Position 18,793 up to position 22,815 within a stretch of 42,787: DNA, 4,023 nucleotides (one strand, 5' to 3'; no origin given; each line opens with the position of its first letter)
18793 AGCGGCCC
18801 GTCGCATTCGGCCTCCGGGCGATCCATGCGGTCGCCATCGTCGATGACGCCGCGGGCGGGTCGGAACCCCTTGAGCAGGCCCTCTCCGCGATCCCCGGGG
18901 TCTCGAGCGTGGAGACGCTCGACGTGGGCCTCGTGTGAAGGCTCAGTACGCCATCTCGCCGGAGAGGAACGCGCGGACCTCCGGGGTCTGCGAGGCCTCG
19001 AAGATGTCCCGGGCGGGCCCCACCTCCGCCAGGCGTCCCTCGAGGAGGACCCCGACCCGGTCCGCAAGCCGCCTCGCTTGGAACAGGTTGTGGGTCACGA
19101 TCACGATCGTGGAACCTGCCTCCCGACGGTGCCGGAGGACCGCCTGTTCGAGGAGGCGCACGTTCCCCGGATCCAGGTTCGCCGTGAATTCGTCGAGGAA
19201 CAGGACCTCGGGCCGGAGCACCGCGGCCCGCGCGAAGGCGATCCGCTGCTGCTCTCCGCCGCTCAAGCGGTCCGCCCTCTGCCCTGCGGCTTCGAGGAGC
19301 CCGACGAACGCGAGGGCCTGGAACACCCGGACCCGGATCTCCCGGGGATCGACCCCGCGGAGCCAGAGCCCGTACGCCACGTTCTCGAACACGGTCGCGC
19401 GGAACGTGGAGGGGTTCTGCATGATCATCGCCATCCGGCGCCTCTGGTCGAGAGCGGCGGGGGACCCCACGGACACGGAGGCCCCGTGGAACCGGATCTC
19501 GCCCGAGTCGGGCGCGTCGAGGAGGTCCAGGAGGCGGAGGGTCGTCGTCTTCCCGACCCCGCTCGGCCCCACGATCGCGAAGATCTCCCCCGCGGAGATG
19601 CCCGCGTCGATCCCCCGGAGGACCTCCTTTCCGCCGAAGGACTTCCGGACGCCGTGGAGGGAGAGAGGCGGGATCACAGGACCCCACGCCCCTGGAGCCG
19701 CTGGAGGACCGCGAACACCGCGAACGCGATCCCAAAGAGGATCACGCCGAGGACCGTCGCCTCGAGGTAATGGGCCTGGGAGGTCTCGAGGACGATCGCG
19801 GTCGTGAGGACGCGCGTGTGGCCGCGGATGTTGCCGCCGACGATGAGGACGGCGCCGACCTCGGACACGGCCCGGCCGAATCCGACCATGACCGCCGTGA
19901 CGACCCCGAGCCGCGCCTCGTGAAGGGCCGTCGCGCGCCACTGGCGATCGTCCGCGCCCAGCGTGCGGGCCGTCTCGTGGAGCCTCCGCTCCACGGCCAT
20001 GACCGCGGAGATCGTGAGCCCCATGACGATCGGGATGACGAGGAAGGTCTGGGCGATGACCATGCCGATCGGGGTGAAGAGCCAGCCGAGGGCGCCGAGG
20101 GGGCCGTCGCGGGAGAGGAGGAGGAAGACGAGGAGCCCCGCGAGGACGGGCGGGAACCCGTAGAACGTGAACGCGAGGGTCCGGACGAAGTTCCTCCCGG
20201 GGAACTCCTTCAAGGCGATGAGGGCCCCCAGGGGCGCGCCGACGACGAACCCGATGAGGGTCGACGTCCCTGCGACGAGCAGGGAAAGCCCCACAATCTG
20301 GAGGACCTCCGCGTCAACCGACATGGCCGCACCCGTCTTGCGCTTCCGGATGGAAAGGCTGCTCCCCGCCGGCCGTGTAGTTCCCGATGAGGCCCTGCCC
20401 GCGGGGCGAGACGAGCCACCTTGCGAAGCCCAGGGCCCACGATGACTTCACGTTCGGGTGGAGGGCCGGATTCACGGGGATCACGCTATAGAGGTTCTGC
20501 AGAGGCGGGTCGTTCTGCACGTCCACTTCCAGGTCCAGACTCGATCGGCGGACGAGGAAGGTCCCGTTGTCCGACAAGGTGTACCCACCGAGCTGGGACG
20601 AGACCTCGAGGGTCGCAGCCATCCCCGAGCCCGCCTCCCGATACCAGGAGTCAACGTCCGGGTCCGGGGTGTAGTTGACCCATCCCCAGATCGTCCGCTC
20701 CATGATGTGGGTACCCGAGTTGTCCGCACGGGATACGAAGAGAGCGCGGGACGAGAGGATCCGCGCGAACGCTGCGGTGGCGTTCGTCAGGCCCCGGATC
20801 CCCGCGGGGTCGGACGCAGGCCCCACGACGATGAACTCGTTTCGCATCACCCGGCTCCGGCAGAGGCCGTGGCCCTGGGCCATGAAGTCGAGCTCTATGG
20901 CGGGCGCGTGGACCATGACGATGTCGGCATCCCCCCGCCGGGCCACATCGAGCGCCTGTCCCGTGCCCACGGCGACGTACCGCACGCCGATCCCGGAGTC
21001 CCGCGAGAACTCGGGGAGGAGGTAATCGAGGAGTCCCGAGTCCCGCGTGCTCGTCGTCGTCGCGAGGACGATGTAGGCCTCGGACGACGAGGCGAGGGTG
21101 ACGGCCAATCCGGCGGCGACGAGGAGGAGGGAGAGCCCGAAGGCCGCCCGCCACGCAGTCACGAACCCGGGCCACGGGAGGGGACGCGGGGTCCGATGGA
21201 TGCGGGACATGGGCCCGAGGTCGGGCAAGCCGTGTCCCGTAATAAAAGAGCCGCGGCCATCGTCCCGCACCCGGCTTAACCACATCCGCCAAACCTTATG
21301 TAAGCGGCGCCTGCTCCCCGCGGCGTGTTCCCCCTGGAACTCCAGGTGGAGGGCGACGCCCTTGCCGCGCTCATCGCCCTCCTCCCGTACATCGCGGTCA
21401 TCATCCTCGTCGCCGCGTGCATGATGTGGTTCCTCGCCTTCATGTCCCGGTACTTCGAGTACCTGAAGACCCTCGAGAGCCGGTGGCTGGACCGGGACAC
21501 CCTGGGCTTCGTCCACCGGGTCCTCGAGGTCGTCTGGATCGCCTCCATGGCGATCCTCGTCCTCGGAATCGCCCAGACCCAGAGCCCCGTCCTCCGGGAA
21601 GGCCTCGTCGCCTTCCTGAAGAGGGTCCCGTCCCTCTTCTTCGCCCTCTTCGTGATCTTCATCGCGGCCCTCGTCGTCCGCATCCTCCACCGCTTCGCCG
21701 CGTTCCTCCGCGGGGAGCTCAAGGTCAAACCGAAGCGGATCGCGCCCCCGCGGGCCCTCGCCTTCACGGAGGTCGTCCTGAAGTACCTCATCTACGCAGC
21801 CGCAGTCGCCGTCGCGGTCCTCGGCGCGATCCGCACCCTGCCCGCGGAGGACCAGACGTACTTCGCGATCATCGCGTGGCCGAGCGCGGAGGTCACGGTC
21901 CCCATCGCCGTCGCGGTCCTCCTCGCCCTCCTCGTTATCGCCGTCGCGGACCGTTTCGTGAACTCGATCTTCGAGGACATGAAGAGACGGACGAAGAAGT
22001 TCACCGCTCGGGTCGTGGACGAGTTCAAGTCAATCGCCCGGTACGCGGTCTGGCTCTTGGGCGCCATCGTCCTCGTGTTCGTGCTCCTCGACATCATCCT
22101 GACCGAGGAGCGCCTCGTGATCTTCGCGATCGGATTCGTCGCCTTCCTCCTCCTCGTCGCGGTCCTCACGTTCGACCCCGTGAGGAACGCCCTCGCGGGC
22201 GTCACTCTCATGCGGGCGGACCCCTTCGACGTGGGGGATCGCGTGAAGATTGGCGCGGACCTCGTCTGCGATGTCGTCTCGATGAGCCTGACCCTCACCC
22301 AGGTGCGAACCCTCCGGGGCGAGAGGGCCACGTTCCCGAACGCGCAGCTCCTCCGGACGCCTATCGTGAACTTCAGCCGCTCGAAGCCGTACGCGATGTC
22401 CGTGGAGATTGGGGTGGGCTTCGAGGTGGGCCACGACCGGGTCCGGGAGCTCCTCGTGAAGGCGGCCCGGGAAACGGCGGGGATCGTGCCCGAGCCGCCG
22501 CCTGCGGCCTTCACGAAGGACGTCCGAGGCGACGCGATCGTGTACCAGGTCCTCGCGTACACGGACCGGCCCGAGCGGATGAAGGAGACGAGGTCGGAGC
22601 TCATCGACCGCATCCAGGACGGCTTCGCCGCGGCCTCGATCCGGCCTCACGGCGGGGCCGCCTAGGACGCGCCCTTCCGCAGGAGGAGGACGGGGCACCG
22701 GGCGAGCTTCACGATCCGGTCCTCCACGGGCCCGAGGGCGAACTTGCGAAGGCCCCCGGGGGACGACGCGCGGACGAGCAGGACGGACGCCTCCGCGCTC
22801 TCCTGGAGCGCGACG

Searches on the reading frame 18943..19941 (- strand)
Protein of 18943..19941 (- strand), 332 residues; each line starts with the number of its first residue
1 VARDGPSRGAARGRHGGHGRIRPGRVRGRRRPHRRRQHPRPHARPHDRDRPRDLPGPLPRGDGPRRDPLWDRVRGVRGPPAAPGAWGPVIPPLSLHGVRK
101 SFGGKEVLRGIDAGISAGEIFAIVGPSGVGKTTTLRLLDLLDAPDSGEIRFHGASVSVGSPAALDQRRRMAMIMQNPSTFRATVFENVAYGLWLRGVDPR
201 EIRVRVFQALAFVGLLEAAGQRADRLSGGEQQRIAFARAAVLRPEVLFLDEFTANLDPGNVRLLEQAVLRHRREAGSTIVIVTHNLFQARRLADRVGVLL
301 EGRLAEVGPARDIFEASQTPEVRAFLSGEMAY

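Call 26: search_protein_families(library=pfam, proteins=[window:18943-19941:-], max_evalue=0.00001)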
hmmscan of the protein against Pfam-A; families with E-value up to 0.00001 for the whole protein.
window:18943-19941:- (332 aa): 2 families
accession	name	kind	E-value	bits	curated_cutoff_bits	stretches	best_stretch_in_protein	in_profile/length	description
PF00005.33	ABC_tran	-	3.2e-27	96.2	25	1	108-254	1-137/137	ABC transporter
PF13304.12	AAA_21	-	6.4e-11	43.3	27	0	222-286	234-300/304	AAA domain, putative AbiEii toxin, Type IV TA system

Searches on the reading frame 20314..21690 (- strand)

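Call 7: search_protein_families(library=pfam, proteins=[window:20314-21690:-])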
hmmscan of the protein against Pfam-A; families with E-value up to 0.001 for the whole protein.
window:20314-21690:- (458 aa): 3 families
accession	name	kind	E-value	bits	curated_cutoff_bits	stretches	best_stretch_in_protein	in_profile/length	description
PF12849.12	PBP_like_2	-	1.4e-36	127.1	27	1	205-429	7-266/267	PBP superfamily domain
PF12727.12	PBP_like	-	0.00076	19.1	27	0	228-329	4-107/193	PBP superfamily domain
PF13531.11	SBP_bac_11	-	0.00082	19.6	25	0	220-307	12-102/227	Bacterial extracellular solute-binding protein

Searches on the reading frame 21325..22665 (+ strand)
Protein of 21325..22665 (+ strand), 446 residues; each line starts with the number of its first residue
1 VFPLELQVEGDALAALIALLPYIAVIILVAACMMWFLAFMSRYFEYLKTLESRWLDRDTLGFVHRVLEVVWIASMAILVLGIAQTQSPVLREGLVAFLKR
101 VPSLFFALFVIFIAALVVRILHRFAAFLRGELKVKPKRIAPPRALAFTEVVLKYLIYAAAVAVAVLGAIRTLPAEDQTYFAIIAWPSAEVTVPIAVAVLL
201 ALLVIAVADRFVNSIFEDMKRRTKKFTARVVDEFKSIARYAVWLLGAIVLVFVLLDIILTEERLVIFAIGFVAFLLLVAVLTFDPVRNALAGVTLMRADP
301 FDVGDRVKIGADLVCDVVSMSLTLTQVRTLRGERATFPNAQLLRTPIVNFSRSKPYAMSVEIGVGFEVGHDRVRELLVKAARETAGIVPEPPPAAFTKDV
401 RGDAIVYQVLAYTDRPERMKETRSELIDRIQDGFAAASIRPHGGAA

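Call 26: search_protein_families(library=pfam, proteins=[window:21325-22665:+], max_evalue=0.00001)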
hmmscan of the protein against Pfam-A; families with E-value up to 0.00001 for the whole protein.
window:21325-22665:+ (446 aa): 2 families
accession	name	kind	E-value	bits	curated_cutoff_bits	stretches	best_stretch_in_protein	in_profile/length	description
PF00924.24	MS_channel_2nd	-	4.6e-13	49.5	20.2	1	284-352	1-68/68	Mechanosensitive ion channel, beta-domain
PF21082.3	MS_channel_3rd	-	1.1e-07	32.6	21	1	360-439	3-86/88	Mechanosensitive ion channel MscS, C-terminal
